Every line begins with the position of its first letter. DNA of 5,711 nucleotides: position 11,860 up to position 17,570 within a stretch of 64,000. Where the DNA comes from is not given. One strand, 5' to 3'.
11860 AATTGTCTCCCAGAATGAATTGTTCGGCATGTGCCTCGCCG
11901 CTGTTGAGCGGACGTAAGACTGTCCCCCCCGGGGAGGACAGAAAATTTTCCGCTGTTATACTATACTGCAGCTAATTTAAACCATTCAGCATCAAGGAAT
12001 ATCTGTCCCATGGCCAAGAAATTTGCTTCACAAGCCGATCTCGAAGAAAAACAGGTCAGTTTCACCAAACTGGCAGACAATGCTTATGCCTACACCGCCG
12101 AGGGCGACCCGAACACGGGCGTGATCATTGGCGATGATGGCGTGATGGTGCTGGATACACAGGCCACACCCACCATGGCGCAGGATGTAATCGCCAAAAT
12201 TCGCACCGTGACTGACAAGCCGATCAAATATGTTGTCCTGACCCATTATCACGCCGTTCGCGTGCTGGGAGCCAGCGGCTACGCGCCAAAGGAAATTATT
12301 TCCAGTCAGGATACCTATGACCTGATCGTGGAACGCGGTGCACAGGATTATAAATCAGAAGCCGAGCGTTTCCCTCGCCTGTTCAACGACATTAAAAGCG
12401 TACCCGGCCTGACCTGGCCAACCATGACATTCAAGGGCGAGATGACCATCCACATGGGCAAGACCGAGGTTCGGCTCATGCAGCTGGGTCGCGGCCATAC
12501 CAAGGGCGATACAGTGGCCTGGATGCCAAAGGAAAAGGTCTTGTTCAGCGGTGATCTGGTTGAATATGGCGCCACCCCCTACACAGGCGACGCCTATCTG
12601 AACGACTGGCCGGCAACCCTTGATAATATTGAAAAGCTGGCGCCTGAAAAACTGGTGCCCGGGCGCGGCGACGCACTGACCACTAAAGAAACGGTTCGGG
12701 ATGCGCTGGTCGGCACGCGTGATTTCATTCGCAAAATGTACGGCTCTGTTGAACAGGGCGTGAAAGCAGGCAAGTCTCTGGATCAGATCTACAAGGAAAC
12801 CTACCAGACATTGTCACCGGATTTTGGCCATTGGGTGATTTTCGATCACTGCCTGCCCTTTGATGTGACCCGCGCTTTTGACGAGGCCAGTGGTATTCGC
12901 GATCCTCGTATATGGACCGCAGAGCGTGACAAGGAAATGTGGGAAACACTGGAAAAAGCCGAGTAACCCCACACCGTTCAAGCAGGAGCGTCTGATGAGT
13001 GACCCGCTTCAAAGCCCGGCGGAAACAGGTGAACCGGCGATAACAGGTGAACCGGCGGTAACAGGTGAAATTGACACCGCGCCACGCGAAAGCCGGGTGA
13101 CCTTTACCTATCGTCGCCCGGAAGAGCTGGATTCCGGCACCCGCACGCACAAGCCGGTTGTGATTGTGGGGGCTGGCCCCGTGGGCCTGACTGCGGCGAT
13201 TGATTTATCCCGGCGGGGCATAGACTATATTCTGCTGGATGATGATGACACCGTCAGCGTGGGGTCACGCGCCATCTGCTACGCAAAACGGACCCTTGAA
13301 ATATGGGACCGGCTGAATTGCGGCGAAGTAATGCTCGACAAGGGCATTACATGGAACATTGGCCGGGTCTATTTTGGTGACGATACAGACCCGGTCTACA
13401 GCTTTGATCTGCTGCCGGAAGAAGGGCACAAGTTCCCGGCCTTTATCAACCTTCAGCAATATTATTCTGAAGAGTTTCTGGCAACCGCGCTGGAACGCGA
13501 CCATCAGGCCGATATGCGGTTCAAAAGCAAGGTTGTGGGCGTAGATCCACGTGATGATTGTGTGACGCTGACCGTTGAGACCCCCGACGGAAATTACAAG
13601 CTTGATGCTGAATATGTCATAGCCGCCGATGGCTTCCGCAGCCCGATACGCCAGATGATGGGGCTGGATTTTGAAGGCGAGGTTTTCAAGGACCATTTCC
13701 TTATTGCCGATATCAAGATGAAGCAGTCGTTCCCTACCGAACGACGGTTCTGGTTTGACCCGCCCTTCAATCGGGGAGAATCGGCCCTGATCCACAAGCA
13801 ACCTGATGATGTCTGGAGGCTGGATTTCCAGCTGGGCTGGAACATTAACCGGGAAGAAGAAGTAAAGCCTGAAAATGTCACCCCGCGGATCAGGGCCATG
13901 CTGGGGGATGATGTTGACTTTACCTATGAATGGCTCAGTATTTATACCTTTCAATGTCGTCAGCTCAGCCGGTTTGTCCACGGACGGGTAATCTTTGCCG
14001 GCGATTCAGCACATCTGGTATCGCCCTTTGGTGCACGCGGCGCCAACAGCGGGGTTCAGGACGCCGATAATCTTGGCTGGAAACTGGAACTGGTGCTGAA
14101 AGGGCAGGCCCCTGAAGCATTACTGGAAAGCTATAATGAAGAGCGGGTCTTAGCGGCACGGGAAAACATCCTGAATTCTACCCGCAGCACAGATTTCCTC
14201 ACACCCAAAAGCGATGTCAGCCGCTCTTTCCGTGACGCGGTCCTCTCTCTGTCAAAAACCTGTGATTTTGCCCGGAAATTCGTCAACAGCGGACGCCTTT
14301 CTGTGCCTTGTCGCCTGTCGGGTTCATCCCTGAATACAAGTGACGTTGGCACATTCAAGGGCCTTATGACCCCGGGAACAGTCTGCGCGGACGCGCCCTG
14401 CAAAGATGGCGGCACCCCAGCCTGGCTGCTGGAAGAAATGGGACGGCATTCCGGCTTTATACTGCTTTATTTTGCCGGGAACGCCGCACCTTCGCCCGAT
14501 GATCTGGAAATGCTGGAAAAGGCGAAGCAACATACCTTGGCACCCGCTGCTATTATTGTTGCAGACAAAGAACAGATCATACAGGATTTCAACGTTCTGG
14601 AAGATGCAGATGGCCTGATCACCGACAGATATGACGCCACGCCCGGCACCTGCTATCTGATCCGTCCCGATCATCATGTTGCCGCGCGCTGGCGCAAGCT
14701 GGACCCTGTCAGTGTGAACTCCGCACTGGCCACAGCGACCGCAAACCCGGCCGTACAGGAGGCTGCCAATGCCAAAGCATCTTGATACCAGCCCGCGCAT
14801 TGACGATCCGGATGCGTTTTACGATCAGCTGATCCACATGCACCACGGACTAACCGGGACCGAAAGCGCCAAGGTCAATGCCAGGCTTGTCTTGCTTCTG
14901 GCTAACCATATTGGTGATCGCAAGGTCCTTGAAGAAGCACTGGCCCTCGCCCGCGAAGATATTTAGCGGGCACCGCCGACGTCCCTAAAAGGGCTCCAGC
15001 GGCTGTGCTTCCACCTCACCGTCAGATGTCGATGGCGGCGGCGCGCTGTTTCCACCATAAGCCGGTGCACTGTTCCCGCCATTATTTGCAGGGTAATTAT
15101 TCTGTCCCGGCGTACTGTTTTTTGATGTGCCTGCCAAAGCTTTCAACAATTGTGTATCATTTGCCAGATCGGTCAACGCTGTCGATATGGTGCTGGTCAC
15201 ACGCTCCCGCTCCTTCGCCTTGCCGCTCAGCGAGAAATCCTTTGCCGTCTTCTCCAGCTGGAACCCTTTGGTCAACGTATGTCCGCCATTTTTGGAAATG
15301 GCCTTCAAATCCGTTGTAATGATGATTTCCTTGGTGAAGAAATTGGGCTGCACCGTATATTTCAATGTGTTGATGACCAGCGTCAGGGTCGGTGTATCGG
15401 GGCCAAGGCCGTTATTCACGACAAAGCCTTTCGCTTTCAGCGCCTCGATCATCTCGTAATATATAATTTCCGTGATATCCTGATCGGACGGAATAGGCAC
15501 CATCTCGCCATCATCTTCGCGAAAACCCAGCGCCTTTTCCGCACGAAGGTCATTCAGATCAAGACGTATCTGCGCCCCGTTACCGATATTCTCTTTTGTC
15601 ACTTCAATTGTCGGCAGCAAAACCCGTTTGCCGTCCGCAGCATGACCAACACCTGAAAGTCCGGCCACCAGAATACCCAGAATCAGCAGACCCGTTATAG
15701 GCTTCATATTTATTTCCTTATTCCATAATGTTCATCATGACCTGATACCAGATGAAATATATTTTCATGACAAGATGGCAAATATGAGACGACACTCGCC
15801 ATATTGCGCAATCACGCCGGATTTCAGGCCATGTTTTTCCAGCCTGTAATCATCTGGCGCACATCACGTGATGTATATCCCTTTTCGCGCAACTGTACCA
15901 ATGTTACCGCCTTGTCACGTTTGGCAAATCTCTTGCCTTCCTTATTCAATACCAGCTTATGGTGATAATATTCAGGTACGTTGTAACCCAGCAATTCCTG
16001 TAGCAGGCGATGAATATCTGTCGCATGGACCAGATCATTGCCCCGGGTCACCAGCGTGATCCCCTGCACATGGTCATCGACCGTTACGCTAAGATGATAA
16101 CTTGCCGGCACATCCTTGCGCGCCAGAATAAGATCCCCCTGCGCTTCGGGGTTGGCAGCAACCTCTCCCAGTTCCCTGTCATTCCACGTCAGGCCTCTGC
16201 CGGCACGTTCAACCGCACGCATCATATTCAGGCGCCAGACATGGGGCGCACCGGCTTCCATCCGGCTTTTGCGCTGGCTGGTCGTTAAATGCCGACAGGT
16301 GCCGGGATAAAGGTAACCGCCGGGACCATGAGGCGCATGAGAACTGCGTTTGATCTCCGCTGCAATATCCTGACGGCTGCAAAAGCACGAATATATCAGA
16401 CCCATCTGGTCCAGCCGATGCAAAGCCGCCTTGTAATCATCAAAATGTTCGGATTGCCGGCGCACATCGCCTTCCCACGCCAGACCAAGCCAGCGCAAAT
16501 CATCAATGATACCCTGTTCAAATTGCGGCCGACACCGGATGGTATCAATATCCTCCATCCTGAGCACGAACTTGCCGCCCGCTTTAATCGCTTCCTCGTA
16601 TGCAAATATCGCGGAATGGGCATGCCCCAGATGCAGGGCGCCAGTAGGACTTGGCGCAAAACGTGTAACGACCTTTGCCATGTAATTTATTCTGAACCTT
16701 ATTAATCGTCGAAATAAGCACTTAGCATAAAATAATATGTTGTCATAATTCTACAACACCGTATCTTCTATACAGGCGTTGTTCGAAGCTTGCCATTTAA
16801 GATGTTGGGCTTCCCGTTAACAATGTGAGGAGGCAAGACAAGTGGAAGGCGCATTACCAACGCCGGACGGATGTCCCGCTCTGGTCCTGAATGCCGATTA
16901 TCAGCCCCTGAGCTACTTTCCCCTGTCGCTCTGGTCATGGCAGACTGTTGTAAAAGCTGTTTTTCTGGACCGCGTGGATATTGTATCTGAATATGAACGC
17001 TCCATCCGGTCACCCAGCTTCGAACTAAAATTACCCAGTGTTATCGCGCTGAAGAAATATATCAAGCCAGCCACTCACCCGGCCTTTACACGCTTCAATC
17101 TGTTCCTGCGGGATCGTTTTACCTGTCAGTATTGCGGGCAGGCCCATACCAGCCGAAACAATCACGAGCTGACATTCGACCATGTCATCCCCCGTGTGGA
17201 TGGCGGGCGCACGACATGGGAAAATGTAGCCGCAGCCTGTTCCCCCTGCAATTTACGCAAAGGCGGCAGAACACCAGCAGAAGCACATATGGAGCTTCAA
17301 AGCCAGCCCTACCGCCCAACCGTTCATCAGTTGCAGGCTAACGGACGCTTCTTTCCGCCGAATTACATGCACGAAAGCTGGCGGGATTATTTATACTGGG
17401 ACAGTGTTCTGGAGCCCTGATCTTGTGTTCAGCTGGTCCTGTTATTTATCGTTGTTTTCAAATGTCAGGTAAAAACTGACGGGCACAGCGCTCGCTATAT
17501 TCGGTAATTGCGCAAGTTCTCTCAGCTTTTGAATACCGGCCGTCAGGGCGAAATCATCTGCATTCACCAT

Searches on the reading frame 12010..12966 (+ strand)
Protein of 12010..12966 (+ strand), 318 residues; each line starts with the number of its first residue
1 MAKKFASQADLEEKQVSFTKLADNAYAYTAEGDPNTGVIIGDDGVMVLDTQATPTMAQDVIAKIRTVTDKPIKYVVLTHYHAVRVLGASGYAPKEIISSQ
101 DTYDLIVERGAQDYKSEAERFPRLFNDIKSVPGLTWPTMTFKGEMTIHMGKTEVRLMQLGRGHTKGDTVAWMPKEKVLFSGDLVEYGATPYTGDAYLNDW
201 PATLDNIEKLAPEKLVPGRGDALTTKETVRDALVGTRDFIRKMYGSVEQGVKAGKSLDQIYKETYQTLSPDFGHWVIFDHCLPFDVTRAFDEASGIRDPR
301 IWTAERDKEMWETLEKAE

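Call 18: search_protein_families(library=pfam, proteins=[window:12010-12966:+], max_evalue=0.0001)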
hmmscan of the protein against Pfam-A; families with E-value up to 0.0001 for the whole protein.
window:12010-12966:+ (318 aa): 1 family
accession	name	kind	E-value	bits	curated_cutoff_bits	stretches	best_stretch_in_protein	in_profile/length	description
PF00753.33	Lactamase_B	-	1.6e-14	54.8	22.7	1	32-218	4-195/196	Metallo-beta-lactamase superfamily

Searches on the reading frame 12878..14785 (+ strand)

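Call 18: search_protein_families(library=pfam, proteins=[window:12878-14785:+], max_evalue=0.0001)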
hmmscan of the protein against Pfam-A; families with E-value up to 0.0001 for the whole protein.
window:12878-14785:+ (635 aa): 4 families
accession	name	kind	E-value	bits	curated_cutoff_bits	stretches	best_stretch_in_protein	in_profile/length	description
PF01494.25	FAD_binding_3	-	1.4e-58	199.2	22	1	93-431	3-346/349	FAD binding domain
PF01266.30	DAO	-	2.6e-08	34.2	27.9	1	94-127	2-35/353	FAD dependent oxidoreductase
PF07992.20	Pyr_redox_2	-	5.4e-07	29.8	26.1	1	93-263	2-119/291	Pyridine nucleotide-disulphide oxidoreductase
PF13738.12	Pyr_redox_3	-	2.8e-06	27.2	30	0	95-126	1-33/305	Pyridine nucleotide-disulphide oxidoreductase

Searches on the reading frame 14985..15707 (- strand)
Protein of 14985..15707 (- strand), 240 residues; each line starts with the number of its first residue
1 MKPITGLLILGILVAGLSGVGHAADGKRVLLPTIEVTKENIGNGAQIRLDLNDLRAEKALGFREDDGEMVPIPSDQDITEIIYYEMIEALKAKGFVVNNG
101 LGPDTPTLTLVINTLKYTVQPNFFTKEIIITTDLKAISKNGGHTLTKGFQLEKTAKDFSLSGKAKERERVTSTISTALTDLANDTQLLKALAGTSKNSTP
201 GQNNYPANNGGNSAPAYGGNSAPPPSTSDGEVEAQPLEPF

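Call 19: search_protein_families(library=pfam, proteins=[window:14985-15707:-], max_evalue=0.0001)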
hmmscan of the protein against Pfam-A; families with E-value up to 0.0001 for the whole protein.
window:14985-15707:- (240 aa): 1 family
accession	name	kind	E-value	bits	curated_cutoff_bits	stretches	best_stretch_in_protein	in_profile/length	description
PF03923.18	Lipoprotein_16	-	9.2e-17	61.7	25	1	32-191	1-158/159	Uncharacterized lipoprotein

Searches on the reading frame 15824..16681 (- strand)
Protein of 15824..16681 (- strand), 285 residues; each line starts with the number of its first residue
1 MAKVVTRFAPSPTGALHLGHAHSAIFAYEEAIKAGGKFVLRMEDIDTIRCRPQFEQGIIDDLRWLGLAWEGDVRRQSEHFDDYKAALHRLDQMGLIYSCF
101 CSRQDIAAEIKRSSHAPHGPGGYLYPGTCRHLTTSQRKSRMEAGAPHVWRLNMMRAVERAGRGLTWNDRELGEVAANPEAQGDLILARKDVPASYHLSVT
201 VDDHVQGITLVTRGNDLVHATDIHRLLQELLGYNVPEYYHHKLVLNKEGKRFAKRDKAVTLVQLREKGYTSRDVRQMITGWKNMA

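Call 19: search_protein_families(library=pfam, proteins=[window:15824-16681:-], max_evalue=0.0001)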
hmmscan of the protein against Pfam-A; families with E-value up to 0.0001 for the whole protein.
window:15824-16681:- (285 aa): 1 family
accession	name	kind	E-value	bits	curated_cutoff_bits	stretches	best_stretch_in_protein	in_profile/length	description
PF00749.27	tRNA-synt_1c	-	1.9e-55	188.4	23.4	1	3-276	1-270/314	tRNA synthetases class I (E and Q), catalytic domain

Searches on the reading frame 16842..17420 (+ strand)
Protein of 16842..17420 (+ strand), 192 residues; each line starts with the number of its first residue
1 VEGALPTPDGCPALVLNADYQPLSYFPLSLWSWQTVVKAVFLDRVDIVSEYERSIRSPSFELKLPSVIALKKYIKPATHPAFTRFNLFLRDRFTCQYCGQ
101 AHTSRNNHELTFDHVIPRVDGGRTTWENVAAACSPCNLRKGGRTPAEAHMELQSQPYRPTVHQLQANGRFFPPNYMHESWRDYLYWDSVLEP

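Call 60: search_protein_families(library=ncbifam, proteins=[window:16842-17420:+], max_evalue=0.001)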
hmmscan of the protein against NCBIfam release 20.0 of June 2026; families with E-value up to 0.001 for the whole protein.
window:16842-17420:+ (192 aa): 2 families
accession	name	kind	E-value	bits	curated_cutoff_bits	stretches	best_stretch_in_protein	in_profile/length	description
NF049971.1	CRISPR_Cas9d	exception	2.2e-11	43.1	375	1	76-150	529-603/986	type II CRISPR RNA-guided endonuclease Cas9d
NF040563.1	guided_IscB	equivalog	5e-10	39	175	1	69-148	169-243/314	RNA-guided endonuclease IscB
